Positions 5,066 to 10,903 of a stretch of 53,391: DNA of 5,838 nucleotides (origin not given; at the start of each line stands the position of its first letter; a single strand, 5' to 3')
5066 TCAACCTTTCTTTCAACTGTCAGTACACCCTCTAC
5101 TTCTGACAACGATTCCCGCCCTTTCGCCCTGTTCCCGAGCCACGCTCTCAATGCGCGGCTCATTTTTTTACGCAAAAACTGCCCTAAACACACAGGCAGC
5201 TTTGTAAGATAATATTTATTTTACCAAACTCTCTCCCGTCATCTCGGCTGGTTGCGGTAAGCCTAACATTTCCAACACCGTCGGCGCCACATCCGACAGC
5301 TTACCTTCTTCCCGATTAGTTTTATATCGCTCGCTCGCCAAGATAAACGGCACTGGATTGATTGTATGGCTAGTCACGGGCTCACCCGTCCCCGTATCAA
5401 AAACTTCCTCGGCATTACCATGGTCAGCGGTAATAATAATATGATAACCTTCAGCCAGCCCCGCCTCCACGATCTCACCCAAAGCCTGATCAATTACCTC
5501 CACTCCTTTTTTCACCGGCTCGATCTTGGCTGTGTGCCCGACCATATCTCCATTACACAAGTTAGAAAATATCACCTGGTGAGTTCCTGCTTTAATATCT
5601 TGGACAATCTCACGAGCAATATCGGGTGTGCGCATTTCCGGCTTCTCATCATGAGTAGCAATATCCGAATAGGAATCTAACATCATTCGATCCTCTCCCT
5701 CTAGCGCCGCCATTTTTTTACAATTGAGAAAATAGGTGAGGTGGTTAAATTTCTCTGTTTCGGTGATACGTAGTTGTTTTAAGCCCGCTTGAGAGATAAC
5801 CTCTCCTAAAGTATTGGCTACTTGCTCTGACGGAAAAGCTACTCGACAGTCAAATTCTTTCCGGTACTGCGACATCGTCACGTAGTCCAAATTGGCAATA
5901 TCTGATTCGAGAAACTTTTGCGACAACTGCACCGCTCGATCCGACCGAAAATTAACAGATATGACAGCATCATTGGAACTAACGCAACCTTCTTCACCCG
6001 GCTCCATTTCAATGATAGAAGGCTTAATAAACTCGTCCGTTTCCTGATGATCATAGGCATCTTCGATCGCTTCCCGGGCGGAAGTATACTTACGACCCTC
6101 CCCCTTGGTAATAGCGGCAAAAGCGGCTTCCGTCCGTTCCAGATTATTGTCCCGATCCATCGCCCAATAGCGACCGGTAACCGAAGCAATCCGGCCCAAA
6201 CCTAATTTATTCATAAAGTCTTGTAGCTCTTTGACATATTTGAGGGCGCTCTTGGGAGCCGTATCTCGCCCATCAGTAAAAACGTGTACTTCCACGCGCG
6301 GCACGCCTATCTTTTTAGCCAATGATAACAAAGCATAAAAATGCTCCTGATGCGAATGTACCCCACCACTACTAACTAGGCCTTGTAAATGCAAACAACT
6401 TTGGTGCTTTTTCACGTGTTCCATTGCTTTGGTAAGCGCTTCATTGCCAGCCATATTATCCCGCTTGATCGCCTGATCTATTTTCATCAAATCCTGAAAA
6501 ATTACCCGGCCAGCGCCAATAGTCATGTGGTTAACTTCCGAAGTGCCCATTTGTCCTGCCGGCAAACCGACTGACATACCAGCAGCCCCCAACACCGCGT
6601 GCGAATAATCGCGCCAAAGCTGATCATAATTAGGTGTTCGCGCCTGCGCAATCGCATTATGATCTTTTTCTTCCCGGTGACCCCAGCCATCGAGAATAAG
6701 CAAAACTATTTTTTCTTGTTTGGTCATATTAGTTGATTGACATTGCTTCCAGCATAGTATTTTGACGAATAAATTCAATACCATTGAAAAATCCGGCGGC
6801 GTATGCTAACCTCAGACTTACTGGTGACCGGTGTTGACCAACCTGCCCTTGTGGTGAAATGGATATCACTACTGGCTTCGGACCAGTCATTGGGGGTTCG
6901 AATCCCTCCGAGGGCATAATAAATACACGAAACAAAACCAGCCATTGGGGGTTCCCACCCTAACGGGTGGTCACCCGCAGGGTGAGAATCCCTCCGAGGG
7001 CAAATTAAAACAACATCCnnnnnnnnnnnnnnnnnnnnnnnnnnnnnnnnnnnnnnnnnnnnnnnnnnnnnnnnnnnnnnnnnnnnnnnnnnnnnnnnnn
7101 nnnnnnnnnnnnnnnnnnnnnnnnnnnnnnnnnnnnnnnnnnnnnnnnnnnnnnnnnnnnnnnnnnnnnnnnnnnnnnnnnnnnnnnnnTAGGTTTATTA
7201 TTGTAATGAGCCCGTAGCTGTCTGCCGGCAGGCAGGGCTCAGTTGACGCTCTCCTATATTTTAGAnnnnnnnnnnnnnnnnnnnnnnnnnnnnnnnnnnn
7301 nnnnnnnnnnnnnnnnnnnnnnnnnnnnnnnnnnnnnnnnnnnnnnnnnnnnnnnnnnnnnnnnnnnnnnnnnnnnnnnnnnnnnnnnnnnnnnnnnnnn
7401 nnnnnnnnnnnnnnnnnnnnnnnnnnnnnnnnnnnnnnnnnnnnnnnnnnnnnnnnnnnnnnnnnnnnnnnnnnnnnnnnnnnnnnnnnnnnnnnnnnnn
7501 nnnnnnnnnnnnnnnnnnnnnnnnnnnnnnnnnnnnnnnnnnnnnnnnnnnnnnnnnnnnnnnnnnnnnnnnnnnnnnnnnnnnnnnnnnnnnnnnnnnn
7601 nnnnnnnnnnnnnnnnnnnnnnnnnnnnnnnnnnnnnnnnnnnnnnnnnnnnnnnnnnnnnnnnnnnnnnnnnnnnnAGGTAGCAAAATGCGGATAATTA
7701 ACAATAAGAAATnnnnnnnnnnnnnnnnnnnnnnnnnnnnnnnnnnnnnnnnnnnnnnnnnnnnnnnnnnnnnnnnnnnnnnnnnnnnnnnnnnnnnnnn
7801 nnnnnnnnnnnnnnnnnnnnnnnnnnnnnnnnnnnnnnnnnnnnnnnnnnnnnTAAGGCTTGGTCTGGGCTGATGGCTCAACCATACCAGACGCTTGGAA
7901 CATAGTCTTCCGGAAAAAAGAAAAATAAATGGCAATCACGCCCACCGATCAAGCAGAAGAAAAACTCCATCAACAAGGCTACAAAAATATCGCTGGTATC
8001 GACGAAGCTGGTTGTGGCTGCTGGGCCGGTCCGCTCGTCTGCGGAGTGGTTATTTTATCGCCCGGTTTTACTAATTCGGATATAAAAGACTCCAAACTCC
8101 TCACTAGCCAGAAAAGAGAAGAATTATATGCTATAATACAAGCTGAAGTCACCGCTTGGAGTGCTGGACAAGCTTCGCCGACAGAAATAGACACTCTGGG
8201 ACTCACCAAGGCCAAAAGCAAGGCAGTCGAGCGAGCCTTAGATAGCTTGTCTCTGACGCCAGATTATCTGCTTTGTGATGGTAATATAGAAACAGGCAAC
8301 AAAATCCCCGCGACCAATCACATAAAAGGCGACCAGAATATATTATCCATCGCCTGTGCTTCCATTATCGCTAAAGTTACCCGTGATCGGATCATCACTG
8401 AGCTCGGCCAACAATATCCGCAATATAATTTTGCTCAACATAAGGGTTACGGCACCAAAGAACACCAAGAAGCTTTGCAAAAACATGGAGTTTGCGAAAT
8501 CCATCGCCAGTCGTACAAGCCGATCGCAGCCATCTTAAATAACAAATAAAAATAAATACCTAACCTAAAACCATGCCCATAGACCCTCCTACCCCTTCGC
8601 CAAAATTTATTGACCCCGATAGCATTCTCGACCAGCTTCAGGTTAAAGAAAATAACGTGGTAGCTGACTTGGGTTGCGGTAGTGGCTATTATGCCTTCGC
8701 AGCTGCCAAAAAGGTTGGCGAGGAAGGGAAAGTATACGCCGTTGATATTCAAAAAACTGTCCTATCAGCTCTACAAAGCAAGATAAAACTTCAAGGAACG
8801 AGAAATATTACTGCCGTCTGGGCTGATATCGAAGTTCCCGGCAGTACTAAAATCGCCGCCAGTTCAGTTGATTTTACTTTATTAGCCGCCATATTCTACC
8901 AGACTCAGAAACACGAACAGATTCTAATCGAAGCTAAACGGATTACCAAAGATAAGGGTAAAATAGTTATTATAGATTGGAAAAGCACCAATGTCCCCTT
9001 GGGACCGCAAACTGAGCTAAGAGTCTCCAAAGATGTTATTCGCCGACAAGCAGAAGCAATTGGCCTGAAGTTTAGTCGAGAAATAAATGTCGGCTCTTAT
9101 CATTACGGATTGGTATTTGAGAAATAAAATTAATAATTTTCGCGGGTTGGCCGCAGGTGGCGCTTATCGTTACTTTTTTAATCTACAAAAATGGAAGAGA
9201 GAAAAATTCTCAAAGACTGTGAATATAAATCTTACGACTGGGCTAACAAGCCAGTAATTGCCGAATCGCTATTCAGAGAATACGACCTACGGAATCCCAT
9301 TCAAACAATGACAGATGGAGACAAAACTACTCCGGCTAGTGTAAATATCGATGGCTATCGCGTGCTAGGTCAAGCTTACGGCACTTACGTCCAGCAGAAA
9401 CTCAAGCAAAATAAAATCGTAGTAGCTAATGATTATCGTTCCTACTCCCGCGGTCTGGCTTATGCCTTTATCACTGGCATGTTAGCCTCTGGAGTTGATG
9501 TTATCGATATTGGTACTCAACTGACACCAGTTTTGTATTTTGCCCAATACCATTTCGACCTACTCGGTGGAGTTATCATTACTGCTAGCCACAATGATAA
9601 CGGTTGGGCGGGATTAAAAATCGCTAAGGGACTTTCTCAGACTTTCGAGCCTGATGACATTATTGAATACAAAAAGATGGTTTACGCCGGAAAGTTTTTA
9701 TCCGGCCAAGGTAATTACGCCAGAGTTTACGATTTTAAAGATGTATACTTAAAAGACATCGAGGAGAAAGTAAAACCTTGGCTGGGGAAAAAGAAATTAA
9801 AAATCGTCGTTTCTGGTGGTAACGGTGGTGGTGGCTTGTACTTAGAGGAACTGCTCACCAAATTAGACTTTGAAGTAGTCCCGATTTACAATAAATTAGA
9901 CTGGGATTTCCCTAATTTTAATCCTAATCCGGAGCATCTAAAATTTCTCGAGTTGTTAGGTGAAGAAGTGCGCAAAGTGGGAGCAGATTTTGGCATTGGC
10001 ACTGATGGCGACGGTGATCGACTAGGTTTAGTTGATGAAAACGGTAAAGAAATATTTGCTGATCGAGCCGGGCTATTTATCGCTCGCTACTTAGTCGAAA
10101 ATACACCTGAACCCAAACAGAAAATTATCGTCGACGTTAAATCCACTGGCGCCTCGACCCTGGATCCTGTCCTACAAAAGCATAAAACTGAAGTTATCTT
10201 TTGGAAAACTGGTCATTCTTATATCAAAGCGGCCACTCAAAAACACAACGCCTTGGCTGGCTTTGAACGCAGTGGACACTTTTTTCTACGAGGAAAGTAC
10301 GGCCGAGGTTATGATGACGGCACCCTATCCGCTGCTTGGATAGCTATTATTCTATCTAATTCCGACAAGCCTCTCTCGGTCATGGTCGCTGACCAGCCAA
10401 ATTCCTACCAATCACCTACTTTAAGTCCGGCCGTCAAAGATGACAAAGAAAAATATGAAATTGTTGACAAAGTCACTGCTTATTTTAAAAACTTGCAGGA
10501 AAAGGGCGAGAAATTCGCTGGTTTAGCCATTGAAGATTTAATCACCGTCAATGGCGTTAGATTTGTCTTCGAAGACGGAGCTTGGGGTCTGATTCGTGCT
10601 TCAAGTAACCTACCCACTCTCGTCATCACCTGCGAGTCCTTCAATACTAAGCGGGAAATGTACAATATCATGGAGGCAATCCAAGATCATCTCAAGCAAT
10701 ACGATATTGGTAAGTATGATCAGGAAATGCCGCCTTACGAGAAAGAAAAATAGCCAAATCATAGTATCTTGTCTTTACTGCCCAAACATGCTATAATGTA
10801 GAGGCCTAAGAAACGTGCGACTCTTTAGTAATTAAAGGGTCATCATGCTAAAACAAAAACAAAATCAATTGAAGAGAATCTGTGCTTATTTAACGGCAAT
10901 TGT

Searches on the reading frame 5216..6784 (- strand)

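Call 8: search_protein_families(library=pfam, proteins=[window:5216-6784:-], max_evalue=0.001)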
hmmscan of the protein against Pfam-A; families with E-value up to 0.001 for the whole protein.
window:5216-6784:- (522 aa): 2 families
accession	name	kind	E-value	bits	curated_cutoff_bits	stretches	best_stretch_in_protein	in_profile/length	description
PF06415.18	iPGM_N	-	1.7e-74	250.4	27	1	102-308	1-216/217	BPG-independent PGAM N-terminus (iPGM_N)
PF01676.23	Metalloenzyme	-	4.9e-69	233.1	24.3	1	25-510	2-251/252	Metalloenzyme superfamily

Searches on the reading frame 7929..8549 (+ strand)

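Call 8: search_protein_families(library=pfam, proteins=[window:7929-8549:+], max_evalue=0.001)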
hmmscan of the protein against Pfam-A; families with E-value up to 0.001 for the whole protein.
window:7929-8549:+ (206 aa): 1 family
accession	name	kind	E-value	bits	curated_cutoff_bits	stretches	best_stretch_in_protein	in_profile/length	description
PF01351.25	RNase_HII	-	4e-36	125.2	25.8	1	22-198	1-198/199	Ribonuclease HII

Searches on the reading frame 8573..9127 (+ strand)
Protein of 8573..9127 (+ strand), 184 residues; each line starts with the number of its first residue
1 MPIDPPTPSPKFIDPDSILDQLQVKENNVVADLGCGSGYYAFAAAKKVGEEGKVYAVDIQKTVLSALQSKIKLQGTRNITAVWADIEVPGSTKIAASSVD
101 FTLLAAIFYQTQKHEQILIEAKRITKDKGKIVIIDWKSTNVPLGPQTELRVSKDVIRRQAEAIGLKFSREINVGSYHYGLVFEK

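Call 8: search_protein_families(library=pfam, proteins=[window:8573-9127:+], max_evalue=0.001)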
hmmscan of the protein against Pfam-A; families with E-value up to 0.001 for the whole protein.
window:8573-9127:+ (184 aa): 16 families
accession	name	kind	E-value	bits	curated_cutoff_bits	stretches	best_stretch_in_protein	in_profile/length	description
PF13847.12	Methyltransf_31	-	1.9e-17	63.7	27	1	25-137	2-113/145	Methyltransferase domain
PF08241.18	Methyltransf_11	-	2.3e-12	47.8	21.2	1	32-133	2-95/95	Methyltransferase domain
PF13649.12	Methyltransf_25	-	2.5e-12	47.8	27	1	30-129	1-97/97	Methyltransferase domain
PF01209.24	Ubie_methyltran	-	2e-10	40.8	20.1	1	18-143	39-161/233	ubiE/COQ5 methyltransferase family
PF05175.20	MTS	-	8.9e-09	35.6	23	1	18-137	23-142/170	Methyltransferase small domain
PF01135.25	PCMT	-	3.4e-07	30.7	20.3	1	18-85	65-132/210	Protein-L-isoaspartate(D-aspartate) O-methyltransferase (PCMT)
PF08242.18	Methyltransf_12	-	1.2e-06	29.6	30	1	32-130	2-97/98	Methyltransferase domain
PF01728.25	FtsJ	-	1.3e-06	28.9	24.1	1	18-80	12-76/181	FtsJ-like methyltransferase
PF01269.23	Fibrillarin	-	1.3e-06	28.2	27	1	19-158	64-200/227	Fibrillarin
PF02475.24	TRM5-TYW2_MTfase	-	1.7e-06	28.6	28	1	23-87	33-97/164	TRM5/TYW2 methyltransferase domain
PF06325.19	PrmA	-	3.6e-06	27.1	22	1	19-89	155-222/296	Ribosomal protein L11 methyltransferase (PrmA)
PF13679.12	Methyltransf_32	-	4.6e-05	23.8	27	1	18-71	16-73/143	Methyltransferase domain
PF10294.15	Methyltransf_16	-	0.00021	21.5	21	1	24-133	44-155/174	Lysine methyltransferase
PF12847.13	Methyltransf_18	-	0.00027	21.4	27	1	23-105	11-89/151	Methyltransferase domain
PF02390.23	Methyltransf_4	-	0.00032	20.6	24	1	27-86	2-60/173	Putative methyltransferase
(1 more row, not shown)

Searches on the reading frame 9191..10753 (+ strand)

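Call 8: search_protein_families(library=pfam, proteins=[window:9191-10753:+], max_evalue=0.001)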
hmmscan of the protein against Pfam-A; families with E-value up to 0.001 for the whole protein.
window:9191-10753:+ (520 aa): 4 families
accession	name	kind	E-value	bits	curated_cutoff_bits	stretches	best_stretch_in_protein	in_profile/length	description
PF02878.22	PGM_PMM_I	-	2.1e-26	92.7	22.5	1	27-147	3-114/138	Phosphoglucomutase/phosphomannomutase, alpha/beta/alpha domain I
PF02879.22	PGM_PMM_II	-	2.8e-24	86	29.3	1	185-285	2-103/103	Phosphoglucomutase/phosphomannomutase, alpha/beta/alpha domain II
PF02880.22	PGM_PMM_III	-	1.2e-17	64.5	20.7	1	291-406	3-115/115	Phosphoglucomutase/phosphomannomutase, alpha/beta/alpha domain III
PF00408.26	PGM_PMM_IV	-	0.0008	19.9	23.1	0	434-497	21-65/68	Phosphoglucomutase/phosphomannomutase, C-terminal domain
